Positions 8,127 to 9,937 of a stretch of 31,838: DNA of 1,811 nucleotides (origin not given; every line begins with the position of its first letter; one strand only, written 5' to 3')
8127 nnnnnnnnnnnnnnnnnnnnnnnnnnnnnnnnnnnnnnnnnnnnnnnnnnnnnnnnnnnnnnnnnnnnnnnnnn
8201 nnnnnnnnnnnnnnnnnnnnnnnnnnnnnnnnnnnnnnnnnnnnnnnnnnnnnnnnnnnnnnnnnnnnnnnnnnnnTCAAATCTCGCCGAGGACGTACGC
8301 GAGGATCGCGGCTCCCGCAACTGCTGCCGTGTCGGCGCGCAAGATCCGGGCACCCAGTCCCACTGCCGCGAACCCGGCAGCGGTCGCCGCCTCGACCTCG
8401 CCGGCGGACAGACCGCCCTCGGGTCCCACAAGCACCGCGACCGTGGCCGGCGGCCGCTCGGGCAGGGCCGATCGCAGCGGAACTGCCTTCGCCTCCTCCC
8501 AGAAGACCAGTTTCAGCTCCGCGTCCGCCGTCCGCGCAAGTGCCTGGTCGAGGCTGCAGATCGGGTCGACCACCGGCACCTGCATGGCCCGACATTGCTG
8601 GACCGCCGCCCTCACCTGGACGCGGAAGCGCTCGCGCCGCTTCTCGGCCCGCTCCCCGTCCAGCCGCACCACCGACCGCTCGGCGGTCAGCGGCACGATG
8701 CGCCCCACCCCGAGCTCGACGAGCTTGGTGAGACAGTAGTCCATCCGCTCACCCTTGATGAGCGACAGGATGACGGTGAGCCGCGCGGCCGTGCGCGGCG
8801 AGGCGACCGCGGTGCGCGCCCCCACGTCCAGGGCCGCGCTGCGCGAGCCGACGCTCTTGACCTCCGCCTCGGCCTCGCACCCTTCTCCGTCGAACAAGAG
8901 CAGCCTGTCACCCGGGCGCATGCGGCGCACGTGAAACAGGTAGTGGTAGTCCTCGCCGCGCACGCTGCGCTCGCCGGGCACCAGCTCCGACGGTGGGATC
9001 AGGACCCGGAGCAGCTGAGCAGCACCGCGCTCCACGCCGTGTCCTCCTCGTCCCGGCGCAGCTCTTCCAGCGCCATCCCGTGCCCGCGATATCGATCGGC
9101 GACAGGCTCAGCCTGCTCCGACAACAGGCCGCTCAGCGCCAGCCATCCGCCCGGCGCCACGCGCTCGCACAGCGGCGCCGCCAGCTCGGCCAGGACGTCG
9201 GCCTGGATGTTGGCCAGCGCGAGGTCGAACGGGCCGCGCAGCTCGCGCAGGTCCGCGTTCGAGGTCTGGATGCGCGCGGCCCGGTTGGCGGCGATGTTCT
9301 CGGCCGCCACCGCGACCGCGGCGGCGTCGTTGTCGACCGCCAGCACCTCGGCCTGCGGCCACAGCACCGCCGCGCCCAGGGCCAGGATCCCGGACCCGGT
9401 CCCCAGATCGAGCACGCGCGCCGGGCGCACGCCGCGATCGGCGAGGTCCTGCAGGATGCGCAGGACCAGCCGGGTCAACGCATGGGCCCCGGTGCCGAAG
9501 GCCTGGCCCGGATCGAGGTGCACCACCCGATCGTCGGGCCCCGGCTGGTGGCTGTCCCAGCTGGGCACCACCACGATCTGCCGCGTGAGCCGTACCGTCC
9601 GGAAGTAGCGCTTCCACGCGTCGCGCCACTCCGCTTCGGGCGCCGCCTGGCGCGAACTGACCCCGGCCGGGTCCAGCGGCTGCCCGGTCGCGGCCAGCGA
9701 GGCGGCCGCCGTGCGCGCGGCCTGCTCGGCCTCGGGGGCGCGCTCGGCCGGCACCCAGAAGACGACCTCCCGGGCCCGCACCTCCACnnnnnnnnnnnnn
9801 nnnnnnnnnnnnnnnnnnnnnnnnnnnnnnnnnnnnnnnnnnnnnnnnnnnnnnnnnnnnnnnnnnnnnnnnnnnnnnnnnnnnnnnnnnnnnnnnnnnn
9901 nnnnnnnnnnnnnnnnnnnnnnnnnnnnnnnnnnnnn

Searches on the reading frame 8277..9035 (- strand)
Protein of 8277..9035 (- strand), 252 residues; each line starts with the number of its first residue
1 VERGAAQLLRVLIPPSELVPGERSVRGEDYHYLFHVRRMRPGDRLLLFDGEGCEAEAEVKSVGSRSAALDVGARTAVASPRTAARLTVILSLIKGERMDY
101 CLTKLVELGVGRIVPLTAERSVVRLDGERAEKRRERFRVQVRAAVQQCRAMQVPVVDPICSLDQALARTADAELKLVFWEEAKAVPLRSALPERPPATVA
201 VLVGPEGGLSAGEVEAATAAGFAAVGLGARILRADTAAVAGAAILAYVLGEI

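Call 22: search_protein_families(library=pfam, proteins=[window:8277-9035:-], max_evalue=0.001)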
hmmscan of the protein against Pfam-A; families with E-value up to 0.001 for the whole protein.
window:8277-9035:- (252 aa): 2 families
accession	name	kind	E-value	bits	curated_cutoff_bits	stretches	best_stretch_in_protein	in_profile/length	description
PF04452.19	Methyltrans_RNA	-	4.7e-44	150.3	23.9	1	84-245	5-164/165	RNA methyltransferase domain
PF20260.4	PUA_4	-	5.3e-13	49.3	23.9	1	26-68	2-44/48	RNA methyltransferase PUA domain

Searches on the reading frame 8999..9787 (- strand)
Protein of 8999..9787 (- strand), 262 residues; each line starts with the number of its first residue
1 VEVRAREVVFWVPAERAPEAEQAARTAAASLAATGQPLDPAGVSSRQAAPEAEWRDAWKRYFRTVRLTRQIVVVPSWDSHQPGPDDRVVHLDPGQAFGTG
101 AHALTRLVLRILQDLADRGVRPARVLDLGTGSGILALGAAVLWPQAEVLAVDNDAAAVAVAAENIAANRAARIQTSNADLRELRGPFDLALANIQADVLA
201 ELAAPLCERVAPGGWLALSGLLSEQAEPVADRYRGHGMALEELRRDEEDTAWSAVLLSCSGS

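Call 22: search_protein_families(library=pfam, proteins=[window:8999-9787:-], max_evalue=0.001)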
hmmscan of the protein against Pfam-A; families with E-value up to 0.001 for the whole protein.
window:8999-9787:- (262 aa): 8 families
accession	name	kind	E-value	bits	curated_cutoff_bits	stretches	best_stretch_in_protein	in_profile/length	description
PF06325.19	PrmA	-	4.3e-53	181.2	22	1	21-248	65-287/296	Ribosomal protein L11 methyltransferase (PrmA)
PF05175.20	MTS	-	1.7e-10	41.2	23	1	111-193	26-105/170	Methyltransferase small domain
PF13649.12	Methyltransf_25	-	1.7e-09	38.7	27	1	125-214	1-97/97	Methyltransferase domain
PF13847.12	Methyltransf_31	-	1.6e-08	34.8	27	1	124-199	6-84/145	Methyltransferase domain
PF13489.12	Methyltransf_23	-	6.9e-08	32.8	27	1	102-225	3-123/164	Methyltransferase domain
PF08242.18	Methyltransf_12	-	1.4e-05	26.1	30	1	126-196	1-75/98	Methyltransferase domain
PF10294.15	Methyltransf_16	-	3.1e-05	24.2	21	1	112-173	37-95/174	Lysine methyltransferase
PF08241.18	Methyltransf_11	-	0.00058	20.9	21.2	0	126-200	1-74/95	Methyltransferase domain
